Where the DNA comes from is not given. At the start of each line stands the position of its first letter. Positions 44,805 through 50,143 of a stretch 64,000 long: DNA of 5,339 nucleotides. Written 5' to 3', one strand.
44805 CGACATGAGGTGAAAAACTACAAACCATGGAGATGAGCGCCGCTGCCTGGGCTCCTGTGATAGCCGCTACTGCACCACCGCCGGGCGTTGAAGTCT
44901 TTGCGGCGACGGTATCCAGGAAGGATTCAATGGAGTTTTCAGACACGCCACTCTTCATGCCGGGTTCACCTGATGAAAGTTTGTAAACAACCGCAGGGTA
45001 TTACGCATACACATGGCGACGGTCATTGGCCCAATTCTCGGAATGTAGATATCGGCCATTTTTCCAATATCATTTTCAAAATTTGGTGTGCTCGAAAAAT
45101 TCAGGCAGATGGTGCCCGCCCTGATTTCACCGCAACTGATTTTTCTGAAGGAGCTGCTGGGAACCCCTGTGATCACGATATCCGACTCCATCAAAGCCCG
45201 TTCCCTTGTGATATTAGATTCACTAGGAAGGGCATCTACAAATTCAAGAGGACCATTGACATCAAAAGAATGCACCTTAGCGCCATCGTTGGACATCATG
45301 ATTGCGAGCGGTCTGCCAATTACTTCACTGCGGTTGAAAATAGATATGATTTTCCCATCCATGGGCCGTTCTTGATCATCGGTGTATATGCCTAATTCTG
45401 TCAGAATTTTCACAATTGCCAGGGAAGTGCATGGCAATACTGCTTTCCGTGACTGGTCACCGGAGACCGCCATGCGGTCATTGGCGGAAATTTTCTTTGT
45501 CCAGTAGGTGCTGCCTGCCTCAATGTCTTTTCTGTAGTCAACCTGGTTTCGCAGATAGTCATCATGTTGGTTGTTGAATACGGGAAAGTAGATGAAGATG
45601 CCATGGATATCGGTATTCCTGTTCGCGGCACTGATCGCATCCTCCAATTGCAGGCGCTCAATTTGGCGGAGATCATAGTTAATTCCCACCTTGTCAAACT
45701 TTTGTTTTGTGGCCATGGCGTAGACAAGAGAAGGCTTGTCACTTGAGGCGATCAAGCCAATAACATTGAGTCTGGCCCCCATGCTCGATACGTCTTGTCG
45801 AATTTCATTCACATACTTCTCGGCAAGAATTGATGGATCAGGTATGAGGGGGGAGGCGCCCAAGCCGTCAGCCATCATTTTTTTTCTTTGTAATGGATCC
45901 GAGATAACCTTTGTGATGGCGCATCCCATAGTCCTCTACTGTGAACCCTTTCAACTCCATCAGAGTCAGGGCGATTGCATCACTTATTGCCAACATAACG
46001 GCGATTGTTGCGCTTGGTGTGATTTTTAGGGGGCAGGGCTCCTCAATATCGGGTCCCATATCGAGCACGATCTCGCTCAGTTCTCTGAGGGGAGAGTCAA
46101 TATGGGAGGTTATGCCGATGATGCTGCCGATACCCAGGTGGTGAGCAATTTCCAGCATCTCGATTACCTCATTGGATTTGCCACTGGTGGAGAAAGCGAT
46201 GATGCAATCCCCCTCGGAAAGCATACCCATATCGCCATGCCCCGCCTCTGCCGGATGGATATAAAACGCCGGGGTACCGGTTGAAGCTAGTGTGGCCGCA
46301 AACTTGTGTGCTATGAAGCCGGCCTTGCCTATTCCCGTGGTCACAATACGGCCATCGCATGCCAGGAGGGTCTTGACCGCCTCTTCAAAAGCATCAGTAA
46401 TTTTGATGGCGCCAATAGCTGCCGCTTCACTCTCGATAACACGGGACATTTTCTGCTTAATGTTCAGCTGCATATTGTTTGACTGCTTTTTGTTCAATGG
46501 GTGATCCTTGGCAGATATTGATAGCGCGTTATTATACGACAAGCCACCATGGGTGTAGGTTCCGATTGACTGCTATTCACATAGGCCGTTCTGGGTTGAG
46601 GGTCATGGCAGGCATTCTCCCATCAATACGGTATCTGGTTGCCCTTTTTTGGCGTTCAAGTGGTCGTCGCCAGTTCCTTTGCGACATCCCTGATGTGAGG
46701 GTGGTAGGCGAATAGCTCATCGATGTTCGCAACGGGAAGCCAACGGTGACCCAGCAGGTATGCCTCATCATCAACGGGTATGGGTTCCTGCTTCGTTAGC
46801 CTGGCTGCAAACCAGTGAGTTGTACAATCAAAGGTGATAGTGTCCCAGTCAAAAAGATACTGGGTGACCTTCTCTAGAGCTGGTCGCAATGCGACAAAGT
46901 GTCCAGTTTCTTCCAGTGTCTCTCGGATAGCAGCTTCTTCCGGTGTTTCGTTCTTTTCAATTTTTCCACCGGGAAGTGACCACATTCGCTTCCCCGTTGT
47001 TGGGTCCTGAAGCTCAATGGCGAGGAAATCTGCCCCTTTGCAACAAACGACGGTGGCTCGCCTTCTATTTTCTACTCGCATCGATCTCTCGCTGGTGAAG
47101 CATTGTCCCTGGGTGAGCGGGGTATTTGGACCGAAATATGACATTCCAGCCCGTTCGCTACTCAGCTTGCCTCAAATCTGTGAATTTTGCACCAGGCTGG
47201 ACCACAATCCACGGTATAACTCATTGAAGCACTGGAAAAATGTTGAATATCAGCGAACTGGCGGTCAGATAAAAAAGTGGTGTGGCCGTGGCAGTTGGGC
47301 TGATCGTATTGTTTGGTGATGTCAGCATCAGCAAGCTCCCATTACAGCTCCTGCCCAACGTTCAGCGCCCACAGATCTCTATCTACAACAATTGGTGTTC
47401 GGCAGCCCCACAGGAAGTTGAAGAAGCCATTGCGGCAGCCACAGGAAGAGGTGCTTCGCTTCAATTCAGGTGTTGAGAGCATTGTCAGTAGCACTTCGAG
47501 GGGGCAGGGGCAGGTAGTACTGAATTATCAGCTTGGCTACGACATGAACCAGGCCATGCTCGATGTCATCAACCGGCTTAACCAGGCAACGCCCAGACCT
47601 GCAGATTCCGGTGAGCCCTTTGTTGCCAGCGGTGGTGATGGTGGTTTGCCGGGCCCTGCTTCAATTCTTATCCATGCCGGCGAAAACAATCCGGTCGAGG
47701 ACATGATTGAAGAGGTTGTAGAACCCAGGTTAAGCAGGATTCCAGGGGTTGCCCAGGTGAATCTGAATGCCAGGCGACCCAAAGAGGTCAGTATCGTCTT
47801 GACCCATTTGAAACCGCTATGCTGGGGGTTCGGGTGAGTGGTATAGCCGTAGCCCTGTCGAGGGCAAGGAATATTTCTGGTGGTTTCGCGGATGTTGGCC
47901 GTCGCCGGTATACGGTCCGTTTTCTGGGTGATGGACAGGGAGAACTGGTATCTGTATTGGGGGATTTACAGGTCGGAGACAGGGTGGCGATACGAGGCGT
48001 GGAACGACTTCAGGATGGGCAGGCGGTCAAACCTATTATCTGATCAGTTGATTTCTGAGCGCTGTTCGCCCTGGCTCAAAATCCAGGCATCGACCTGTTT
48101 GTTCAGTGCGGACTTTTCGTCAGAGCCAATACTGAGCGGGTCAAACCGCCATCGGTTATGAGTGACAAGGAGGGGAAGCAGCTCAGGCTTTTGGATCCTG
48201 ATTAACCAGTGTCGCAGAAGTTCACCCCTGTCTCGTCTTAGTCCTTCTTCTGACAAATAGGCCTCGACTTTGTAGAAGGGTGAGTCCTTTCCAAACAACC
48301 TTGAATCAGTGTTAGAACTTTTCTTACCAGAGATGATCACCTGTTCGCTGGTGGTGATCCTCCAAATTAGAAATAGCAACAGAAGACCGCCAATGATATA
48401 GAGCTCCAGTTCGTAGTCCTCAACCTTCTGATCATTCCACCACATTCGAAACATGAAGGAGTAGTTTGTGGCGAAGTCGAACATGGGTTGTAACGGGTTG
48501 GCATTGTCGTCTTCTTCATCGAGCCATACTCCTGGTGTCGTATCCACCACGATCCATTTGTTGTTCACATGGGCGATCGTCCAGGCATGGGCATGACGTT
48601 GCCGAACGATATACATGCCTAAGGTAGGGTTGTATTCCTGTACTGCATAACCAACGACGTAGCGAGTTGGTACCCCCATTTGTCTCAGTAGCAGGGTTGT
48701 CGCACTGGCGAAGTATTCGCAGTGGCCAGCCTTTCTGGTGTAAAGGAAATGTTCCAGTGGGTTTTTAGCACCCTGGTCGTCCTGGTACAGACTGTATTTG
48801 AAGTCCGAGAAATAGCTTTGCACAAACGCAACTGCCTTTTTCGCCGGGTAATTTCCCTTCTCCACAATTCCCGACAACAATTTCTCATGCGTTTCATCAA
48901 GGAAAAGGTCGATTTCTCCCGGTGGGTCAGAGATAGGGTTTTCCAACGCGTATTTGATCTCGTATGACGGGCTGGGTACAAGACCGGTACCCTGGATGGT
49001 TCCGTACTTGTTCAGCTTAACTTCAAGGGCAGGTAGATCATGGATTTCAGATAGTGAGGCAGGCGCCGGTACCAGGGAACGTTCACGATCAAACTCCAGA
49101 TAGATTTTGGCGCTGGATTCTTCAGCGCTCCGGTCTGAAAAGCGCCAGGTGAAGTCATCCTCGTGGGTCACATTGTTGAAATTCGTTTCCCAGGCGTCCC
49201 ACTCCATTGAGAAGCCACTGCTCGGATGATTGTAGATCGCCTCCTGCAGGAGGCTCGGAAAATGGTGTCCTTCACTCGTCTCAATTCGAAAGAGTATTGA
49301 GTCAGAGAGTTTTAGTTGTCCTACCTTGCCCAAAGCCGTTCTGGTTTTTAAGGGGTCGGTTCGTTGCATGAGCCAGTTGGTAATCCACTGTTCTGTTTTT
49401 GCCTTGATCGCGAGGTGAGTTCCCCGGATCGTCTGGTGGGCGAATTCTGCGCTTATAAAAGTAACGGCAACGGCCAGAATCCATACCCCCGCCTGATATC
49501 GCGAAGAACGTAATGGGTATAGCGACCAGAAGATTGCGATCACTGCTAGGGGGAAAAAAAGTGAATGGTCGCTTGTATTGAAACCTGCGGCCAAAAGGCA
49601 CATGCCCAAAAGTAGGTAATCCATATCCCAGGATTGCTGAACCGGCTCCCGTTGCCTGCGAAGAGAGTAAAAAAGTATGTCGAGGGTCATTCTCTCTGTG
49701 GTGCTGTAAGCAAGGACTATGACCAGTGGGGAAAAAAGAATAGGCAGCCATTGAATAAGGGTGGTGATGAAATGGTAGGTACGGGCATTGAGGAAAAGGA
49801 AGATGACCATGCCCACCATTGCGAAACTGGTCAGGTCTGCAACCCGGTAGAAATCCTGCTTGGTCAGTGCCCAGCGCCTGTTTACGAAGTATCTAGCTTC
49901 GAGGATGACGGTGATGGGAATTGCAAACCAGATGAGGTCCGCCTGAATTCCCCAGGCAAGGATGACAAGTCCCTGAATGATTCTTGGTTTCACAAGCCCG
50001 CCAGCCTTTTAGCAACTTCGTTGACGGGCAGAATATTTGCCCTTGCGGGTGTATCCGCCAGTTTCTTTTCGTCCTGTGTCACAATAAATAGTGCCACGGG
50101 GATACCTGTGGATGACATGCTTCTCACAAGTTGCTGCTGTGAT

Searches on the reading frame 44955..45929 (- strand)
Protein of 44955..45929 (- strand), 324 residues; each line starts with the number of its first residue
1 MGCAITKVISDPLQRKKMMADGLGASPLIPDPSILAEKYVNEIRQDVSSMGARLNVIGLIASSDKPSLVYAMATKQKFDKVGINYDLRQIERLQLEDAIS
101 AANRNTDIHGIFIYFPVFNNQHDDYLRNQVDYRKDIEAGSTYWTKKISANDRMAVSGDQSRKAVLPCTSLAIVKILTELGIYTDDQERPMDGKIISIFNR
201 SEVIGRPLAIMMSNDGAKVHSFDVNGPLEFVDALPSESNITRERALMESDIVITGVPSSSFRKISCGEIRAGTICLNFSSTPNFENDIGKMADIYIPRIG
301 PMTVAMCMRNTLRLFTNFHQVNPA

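Call 7: search_protein_families(library=pfam, proteins=[window:44955-45929:-])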
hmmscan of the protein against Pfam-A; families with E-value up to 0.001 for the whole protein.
window:44955-45929:- (324 aa): 2 families
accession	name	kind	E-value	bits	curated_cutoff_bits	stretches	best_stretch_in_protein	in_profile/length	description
PF00763.28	THF_DHG_CYH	-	8.5e-14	52.3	32.8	1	35-137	6-115/115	Tetrahydrofolate dehydrogenase/cyclohydrolase, catalytic domain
PF02882.25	THF_DHG_CYH_C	-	3.1e-11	43.3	27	1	161-315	12-156/160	Tetrahydrofolate dehydrogenase/cyclohydrolase, NAD(P)-binding domain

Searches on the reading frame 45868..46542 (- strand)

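Call 7: search_protein_families(library=pfam, proteins=[window:45868-46542:-])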
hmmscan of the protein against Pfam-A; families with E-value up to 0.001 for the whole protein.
window:45868-46542:- (224 aa): 2 families
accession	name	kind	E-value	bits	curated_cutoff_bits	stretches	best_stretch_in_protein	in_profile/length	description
PF01380.27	SIS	-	1e-22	80.8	25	1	60-186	2-129/131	SIS domain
PF13580.11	SIS_2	-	3.4e-06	27.6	27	1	108-146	101-138/138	SIS domain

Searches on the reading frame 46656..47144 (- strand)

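Call 8: search_protein_families(library=pfam, proteins=[window:46656-47144:-])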
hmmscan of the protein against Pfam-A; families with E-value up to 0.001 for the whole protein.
window:46656-47144:- (162 aa): 2 families
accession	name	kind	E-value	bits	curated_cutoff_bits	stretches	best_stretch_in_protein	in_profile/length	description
PF00293.34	NUDIX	-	1e-17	64.8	21.1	1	27-153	3-129/134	NUDIX domain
PF14815.12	NUDIX_4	-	1.9e-05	24.9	35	1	52-143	24-100/113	NUDIX domain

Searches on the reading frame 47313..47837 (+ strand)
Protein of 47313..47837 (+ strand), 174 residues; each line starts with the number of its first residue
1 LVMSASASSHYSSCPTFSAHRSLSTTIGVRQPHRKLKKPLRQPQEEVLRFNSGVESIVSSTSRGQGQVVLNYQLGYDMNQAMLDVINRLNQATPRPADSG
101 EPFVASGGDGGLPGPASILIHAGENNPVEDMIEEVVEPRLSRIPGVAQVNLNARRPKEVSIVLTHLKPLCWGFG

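Call 11: search_protein_families(library=pfam, proteins=[window:47313-47837:+])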
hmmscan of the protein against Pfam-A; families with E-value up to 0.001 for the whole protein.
window:47313-47837:+ (174 aa): 1 family
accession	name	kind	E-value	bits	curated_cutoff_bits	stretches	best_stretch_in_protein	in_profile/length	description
PF00873.25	ACR_tran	-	1e-11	43.8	28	1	42-163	63-188/1021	AcrB/AcrD/AcrF family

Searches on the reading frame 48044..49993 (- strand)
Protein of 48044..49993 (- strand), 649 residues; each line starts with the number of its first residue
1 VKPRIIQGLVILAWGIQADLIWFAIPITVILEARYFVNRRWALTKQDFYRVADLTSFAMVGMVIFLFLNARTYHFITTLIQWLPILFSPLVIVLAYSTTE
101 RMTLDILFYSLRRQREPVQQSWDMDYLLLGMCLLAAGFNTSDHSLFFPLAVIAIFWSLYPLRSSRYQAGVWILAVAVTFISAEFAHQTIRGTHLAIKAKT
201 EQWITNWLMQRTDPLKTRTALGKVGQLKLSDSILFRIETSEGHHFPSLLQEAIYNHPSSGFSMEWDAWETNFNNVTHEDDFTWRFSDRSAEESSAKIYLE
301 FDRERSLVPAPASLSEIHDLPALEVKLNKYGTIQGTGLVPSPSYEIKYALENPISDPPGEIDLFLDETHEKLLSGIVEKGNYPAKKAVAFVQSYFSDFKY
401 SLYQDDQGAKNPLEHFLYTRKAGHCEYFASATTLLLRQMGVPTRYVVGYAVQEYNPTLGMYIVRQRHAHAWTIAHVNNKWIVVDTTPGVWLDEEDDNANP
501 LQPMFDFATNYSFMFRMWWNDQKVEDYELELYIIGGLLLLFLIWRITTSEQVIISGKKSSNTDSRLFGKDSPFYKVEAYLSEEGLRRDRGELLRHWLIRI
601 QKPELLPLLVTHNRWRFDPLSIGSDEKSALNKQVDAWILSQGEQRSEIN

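Call 7: search_protein_families(library=pfam, proteins=[window:48044-49993:-])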
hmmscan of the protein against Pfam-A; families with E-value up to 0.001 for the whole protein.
window:48044-49993:- (649 aa): 1 family
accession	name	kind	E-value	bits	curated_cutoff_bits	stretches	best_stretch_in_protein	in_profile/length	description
PF01841.26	Transglut_core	-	5e-20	72.2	23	1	372-484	3-107/108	Transglutaminase-like superfamily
